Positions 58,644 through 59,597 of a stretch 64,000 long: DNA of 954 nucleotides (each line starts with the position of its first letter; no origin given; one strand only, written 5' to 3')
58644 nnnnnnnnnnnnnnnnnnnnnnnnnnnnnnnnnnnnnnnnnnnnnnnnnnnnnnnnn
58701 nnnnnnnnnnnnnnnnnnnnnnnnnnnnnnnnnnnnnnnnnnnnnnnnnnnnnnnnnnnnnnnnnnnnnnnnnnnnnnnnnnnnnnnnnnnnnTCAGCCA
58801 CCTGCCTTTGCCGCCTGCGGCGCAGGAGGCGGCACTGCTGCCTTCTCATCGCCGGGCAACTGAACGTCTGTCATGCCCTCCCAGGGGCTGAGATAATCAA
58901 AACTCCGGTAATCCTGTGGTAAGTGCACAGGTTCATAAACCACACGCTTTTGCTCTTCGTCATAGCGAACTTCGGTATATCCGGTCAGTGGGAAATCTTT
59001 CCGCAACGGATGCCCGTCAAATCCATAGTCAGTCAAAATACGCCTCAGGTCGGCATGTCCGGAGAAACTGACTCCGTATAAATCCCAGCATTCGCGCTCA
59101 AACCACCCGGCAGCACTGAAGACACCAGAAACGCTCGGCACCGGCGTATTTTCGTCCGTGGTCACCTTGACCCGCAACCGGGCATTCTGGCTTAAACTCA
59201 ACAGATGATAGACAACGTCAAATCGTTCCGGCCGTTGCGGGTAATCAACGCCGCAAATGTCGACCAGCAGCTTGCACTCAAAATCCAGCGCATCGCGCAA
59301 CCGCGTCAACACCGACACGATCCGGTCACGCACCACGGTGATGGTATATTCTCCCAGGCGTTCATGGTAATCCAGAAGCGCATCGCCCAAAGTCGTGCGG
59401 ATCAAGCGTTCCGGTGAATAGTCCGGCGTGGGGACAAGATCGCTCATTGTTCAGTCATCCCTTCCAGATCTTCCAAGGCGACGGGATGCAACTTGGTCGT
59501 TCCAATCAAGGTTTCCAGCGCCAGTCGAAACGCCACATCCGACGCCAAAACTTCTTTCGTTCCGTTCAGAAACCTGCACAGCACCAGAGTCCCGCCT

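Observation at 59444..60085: Translationally coupled 213-aa acidic ORF inserted between nuoB and nuoC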

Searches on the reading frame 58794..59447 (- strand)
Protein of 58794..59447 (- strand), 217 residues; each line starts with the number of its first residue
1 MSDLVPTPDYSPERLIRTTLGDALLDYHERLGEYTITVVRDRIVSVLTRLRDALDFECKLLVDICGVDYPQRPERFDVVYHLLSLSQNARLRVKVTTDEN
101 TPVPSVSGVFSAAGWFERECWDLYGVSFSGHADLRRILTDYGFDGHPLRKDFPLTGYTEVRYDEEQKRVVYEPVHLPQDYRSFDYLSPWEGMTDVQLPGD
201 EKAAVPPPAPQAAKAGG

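Call 3: search_protein_families(library=pfam, proteins=[window:58794-59447:-], max_evalue=1)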
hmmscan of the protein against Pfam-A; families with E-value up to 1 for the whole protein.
window:58794-59447:- (217 aa): 1 family
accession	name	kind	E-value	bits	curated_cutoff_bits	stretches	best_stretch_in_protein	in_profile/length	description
PF00329.25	Complex1_30kDa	-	2e-45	154.8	22.5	1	36-157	1-123/124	Respiratory-chain NADH dehydrogenase, 30 Kd subunit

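Call 4: search_protein_families(library=ncbifam, proteins=[window:58794-59447:-], max_evalue=1)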
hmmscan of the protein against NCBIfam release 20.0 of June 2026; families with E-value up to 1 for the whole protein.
window:58794-59447:- (217 aa): 17 families
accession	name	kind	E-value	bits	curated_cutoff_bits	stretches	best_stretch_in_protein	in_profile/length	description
NF004733.0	PRK06074.1-5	equivalog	1.2e-90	302.6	225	1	16-204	13-200/203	NADH-quinone oxidoreductase subunit C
NF004731.0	PRK06074.1-3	equivalog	1.9e-58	197.6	303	1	41-205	34-197/207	NADH-quinone oxidoreductase subunit C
NF004730.0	PRK06074.1-1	equivalog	1.5e-55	188.2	193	1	16-176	12-180/200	NADH-quinone oxidoreductase subunit C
NF004732.0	PRK06074.1-4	equivalog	6.3e-44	150.6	376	2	74-174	115-217/250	NADH-quinone oxidoreductase subunit C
TIGR01961.1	NuoC_fam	subfamily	3e-43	147.2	122.45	1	36-156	3-122/122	NADH (or F420H2) dehydrogenase, subunit C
NF005856.0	PRK07785.1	equivalog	3.9e-33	115.3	224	1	29-162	97-231/246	NADH-quinone oxidoreductase subunit C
NF006304.0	PRK08491.1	equivalog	8.1e-29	101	228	1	30-159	55-181/263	NADH-quinone oxidoreductase subunit C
NF004737.0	PRK06074.2-4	equivalog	1.5e-28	99.6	144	1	27-170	7-143/150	NADH-quinone oxidoreductase subunit C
NF009808.0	PRK13292.1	equivalog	4.9e-28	97.4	1156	1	30-165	245-386/791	NADH-quinone oxidoreductase subunit B/C/D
NF008728.0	PRK11742.1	equivalog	5.7e-26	91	840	1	32-157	45-177/598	NADH-quinone oxidoreductase subunit C/D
NF005832.0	PRK07735.1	equivalog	3.4e-20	72.7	431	1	17-152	286-423/430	NADH-quinone oxidoreductase subunit C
NF004735.0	PRK06074.2-2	equivalog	3.1e-19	69.5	176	1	22-152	20-146/158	NADH-quinone oxidoreductase subunit C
NF009141.0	PRK12494.1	equivalog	6.9e-19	68.4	175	1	32-153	42-164/175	NAD(P)H-quinone oxidoreductase subunit J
NF040611.1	F420_dehyd_FpoC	exception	1.6e-18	67.1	220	1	37-152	32-146/158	F420H2 dehydrogenase subunit FpoC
NF004734.0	PRK06074.2-1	equivalog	7.2e-16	58.6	169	1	35-154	29-151/164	NADH-quinone oxidoreductase subunit C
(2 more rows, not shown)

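Call 77: find_homologous_proteins(query=window:58794-59447:-, max_evalue=1e-40)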
Query window:58794-59447:- (217 aa): 7998 proteins with E <= 1e-40 among 8000 candidates; the best 120 are listed.
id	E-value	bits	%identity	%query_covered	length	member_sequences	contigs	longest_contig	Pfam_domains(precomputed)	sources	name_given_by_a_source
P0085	9.8e-145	498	100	100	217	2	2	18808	PF00329.26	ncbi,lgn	-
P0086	1.3e-124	432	87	100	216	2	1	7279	PF00329.26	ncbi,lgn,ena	-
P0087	3.5e-124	431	86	100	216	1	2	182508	PF00329.26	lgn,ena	-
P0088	2.7e-122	425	83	93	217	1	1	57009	PF00329.26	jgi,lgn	jgi:NADH-quinone oxidoreductase subunit C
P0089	3.9e-122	424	83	93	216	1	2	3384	PF00329.26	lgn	-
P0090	4.9e-121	420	84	93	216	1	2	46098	PF00329.26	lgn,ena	-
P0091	4.7e-119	414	81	100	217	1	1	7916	PF00329.26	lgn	-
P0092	6.0e-103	361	78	92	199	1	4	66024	PF00329.26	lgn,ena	-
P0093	8.8e-93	328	70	92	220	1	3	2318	PF00329.26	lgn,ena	-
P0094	1.4e-89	318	68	91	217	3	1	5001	PF00329.26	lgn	-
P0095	9.2e-89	315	67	93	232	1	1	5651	PF00329.26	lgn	-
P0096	1.4e-87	311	69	89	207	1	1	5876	PF00329.26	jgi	jgi:NADH-quinone oxidoreductase subunit C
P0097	1.9e-87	311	68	94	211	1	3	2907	PF00329.26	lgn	-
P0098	2.0e-87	311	68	94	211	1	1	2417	PF00329.26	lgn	-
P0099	3.1e-87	310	72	86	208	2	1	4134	PF00329.26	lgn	-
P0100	8.0e-87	308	67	94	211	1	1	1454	PF00329.26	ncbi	-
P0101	8.5e-87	308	68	94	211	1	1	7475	PF00329.26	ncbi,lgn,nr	ncbi:MAG: NADH-quinone oxidoreductase subunit C [Alphaproteobacteria bacterium]|nr:NADH-quinone oxid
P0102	9.9e-87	308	71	86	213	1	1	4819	PF00329.26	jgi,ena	-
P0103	1.0e-86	308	65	91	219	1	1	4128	PF00329.26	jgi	jgi:NADH-quinone oxidoreductase subunit C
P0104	1.8e-86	307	69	86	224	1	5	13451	PF00329.26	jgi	jgi:NADH-quinone oxidoreductase subunit C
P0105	2.0e-86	307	65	99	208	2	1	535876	PF00329.26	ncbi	ncbi:MAG: NADH-quinone oxidoreductase subunit C [Alphaproteobacteria bacterium]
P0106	7.0e-86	305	69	87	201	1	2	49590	PF00329.26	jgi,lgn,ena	jgi:NADH-quinone oxidoreductase subunit C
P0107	7.5e-86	305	69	86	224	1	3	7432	PF00329.26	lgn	-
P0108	8.0e-86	305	69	91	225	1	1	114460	PF00329.26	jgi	-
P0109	8.5e-86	305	69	94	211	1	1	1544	PF00329.26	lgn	-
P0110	1.6e-85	304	67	94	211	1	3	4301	PF00329.26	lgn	-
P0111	1.6e-85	304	67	94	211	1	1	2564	PF00329.26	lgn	-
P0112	2.0e-85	304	68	93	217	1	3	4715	PF00329.26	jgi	jgi:NADH-quinone oxidoreductase subunit C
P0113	2.2e-85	304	69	90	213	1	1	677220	PF00329.26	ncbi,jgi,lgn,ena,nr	ncbi:MAG TPA: NADH-quinone oxidoreductase subunit C [Azospirillaceae bacterium]|nr:NADH-quinone oxid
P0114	3.1e-85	303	66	90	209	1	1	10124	PF00329.26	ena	-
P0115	4.4e-85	303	67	89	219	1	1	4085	PF00329.26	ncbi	-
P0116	4.7e-85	303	69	93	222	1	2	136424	PF00329.26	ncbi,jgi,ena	-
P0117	5.3e-85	303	68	88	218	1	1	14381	PF00329.26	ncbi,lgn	ncbi:MAG: NADH-quinone oxidoreductase subunit C [Pseudomonadota bacterium]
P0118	5.4e-85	303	67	91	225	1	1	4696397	PF00329.26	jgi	jgi:NADH-quinone oxidoreductase subunit C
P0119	6.0e-85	302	70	90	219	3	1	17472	PF00329.26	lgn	-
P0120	6.4e-85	302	67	85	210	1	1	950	PF00329.26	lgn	-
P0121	6.5e-85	302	69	87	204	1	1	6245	PF00329.26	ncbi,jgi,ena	jgi:NADH-quinone oxidoreductase subunit C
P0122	7.0e-85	302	71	88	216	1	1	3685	PF00329.26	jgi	jgi:NADH-quinone oxidoreductase subunit C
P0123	7.3e-85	302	72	87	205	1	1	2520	PF00329.26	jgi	-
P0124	1.1e-84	302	66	91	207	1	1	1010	PF00329.26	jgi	jgi:NADH-quinone oxidoreductase subunit C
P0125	1.1e-84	301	67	92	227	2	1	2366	PF00329.26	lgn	-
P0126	1.3e-84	301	67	86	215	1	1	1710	PF00329.26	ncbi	-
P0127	1.4e-84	301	75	80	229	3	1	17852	PF00329.26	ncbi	-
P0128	1.5e-84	301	69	85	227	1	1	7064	PF00329.26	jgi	jgi:NADH-quinone oxidoreductase subunit C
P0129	1.5e-84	301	71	88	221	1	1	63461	PF00329.26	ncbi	-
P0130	1.7e-84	301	65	100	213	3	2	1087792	PF00329.26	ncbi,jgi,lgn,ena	-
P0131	1.8e-84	301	68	88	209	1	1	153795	PF00329.26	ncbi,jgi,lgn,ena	jgi:NADH-quinone oxidoreductase subunit C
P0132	2.0e-84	301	69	87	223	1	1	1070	PF00329.26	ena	-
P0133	2.2e-84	301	66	93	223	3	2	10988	PF00329.26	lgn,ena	-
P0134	2.2e-84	301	71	88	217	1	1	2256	PF00329.26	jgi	jgi:NADH-quinone oxidoreductase subunit C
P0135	2.4e-84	300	67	88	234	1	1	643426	PF00329.26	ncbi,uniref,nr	ncbi:NADH-quinone oxidoreductase subunit C [Oleisolibacter albus]|uniref:NADH-quinone oxidoreductase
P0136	2.6e-84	300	67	93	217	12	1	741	PF00329.26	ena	-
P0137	2.7e-84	300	73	81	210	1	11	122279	PF00329.26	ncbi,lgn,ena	-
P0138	2.8e-84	300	68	90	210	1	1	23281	PF00329.26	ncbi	ncbi:MAG: NADH-quinone oxidoreductase subunit C [Bdellovibrionales bacterium]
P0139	3.2e-84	300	68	90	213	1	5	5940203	PF00329.26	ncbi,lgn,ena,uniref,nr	ncbi:NADH-quinone oxidoreductase subunit C [Skermanella sp. TT6]|uniref:NADH-quinone oxidoreductase 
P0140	3.7e-84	300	68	92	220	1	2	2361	PF00329.26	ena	-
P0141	3.9e-84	300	66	92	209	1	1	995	PF00329.26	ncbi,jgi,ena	jgi:NADH-quinone oxidoreductase subunit C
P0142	4.2e-84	300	68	92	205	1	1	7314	PF00329.26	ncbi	-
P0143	4.4e-84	300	68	90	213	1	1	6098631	PF00329.26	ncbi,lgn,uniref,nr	ncbi:NADH-quinone oxidoreductase subunit C [Skermanella rosea]|uniref:NADH-quinone oxidoreductase su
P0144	4.6e-84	299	73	83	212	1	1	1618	PF00329.26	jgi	jgi:NADH-quinone oxidoreductase subunit C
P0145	4.7e-84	299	73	79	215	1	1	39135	PF00329.26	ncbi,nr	ncbi:MAG: NADH-quinone oxidoreductase subunit C [Alphaproteobacteria bacterium]|nr:NADH-quinone oxid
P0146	4.7e-84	299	68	90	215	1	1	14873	PF00329.26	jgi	-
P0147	5.0e-84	299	68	91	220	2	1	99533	PF00329.26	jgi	jgi:NADH-quinone oxidoreductase subunit C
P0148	5.5e-84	299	66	93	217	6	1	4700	PF00329.26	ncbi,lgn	-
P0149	6.0e-84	299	66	94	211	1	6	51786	PF00329.26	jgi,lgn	jgi:NADH-quinone oxidoreductase subunit C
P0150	6.2e-84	299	68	90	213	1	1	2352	PF00329.26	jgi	jgi:NADH-quinone oxidoreductase subunit C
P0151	6.5e-84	299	67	92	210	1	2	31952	PF00329.26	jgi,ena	-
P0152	6.7e-84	299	66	92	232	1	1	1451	PF00329.26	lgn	-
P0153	6.8e-84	299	71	88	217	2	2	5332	PF00329.26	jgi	jgi:NADH-quinone oxidoreductase subunit C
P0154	7.0e-84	299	66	92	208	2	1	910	PF00329.26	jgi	jgi:NADH-quinone oxidoreductase subunit C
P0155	7.6e-84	299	71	87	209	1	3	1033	PF00329.26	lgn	-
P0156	8.6e-84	299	68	90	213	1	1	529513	PF00329.26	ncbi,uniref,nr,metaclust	ncbi:NADH dehydrogenase subunit C [Skermanella stibiiresistens SB22]|uniref:NADH-quinone oxidoreduct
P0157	1.0e-83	298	69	87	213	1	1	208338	PF00329.26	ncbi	-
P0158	1.1e-83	298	67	88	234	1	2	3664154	PF00329.26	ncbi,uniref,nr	ncbi:NADH-quinone oxidoreductase subunit C [Aerophototrophica crusticola]|uniref:NADH-quinone oxidor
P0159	1.2e-83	298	67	90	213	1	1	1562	PF00329.26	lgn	-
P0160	1.2e-83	298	69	88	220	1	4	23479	PF00329.26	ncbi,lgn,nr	ncbi:MAG: NADH-quinone oxidoreductase subunit C [Alphaproteobacteria bacterium]|nr:NADH-quinone oxid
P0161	1.3e-83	298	68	92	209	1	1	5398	PF00329.26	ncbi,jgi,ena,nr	ncbi:MAG TPA: NADH-quinone oxidoreductase subunit C [Alphaproteobacteria bacterium]|nr:NADH-quinone 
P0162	1.3e-83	298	69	88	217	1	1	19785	PF00329.26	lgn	-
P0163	1.4e-83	298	69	87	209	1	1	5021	PF00329.26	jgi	jgi:NADH-quinone oxidoreductase subunit C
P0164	1.5e-83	298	64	97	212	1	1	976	PF00329.26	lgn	-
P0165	1.5e-83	298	69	88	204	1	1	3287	PF00329.26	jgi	jgi:NADH-quinone oxidoreductase subunit C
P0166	1.6e-83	298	66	94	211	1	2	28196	PF00329.26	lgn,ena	-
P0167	1.6e-83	298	68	86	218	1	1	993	PF00329.26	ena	-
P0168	1.8e-83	298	68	93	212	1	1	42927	PF00329.26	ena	-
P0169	1.8e-83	297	66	89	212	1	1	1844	PF00329.26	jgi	-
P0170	1.9e-83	297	71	87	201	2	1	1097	PF00329.26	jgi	jgi:NADH-quinone oxidoreductase subunit C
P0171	1.9e-83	297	70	87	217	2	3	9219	PF00329.26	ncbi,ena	-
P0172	1.9e-83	297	68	89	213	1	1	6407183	PF00329.26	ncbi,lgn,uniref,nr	ncbi:NADH-quinone oxidoreductase subunit C [Skermanella mucosa]|uniref:NADH-quinone oxidoreductase s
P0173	2.0e-83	297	68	87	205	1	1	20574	PF00329.26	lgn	-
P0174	2.0e-83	297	67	88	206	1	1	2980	PF00329.26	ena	-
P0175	2.2e-83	297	65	94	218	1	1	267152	PF00329.26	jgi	jgi:NADH-quinone oxidoreductase subunit C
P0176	2.4e-83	297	70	88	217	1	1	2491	PF00329.26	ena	-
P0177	2.5e-83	297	65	93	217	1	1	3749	PF00329.26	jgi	jgi:NADH-quinone oxidoreductase subunit C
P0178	2.5e-83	297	67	87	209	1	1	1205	PF00329.26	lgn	-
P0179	2.9e-83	297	68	85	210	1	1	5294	PF00329.26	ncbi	-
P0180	2.9e-83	297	69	87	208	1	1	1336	PF00329.26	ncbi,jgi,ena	jgi:NADH-quinone oxidoreductase subunit C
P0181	2.9e-83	297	67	92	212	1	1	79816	PF00329.26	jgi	jgi:NADH-quinone oxidoreductase subunit C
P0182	3.2e-83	297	69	92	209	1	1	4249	PF00329.26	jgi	jgi:NADH-quinone oxidoreductase subunit C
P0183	3.4e-83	297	65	93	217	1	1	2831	PF00329.26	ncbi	-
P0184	3.5e-83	297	69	91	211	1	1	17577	PF00329.26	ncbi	-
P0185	3.5e-83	297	69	87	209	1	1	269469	PF00329.26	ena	-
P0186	3.6e-83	297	68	92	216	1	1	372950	PF00329.26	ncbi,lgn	-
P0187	3.7e-83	297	68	90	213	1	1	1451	PF00329.26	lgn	-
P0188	3.8e-83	296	69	87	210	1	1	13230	PF00329.26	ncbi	-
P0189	4.1e-83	296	74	80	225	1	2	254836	PF00329.26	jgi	jgi:NADH-quinone oxidoreductase subunit C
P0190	4.3e-83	296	65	93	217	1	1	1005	PF00329.26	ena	-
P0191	4.4e-83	296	65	93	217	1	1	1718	PF00329.26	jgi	-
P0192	4.4e-83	296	72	81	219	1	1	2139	PF00329.26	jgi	-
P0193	4.6e-83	296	68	90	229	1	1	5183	PF00329.26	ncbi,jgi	jgi:NADH-quinone oxidoreductase subunit C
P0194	4.6e-83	296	68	90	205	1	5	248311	PF00329.26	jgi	-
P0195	4.6e-83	296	68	90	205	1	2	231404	PF00329.26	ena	-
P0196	4.6e-83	296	68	93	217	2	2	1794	PF00329.26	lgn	-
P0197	4.6e-83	296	69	88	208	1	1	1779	PF00329.26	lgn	-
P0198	4.9e-83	296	67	90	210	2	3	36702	PF00329.26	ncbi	-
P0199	5.0e-83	296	69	88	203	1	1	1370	PF00329.26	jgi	jgi:NADH-quinone oxidoreductase subunit C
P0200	5.1e-83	296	68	90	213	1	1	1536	PF00329.26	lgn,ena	-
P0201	5.1e-83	296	65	93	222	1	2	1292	PF00329.26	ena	-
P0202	5.1e-83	296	66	92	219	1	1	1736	PF00329.26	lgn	-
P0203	5.1e-83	296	69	87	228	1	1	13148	PF00329.26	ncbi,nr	ncbi:MAG: NADH-quinone oxidoreductase subunit C [Alphaproteobacteria bacterium]|nr:NADH-quinone oxid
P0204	5.3e-83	296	66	90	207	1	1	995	PF00329.26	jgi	jgi:NADH-quinone oxidoreductase subunit C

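Call 78: find_encoding_contigs(protein=P0139, flank=5000, max_places=1)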
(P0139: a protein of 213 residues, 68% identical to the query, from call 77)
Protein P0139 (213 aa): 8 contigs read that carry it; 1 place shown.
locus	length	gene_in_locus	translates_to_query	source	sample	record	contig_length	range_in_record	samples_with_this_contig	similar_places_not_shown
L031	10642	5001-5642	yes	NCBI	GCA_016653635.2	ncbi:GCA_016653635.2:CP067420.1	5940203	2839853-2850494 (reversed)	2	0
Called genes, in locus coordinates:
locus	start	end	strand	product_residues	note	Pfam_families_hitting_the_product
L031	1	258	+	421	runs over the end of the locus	PF06689:zf-C4_ClpX, PF01078:Mg_chelatase (faint), PF05496:RuvB_N (faint), PF00004:AAA, PF07724:AAA_2, PF07728:AAA_5 (weak), PF10431:ClpB_D2-small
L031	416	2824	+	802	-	PF02190:LON_substr_bdg, PF08298:AAA_PrkA (faint), PF00004:AAA, PF07728:AAA_5, PF22667:Lon_lid, PF05362:Lon_C, PF13541:ChlI (weak)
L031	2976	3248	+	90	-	PF00216:Bac_DNA_binding, PF18291:HU-HIG (weak)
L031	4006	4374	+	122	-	PF00507:Oxidored_q4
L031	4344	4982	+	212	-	PF01058:Oxidored_q6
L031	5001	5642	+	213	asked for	PF00329:Complex1_30kDa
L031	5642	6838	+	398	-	PF00346:Complex1_49kDa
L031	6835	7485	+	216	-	PF01257:2Fe-2S_thioredx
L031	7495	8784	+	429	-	PF01512:Complex1_51K, PF10531:SLBB, PF22461:SLBB_2, PF10589:NADH_4Fe-4S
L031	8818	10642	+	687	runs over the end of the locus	PF00111:Fer2 (weak), PF13510:Fer2_4, PF10588:NADH-G_4Fe-4S_3, PF22117:Fer4_Nqo3, PF22151:Fer4_NDSU1, PF00384:Molybdopterin, PF09326:NADH_dhqG_C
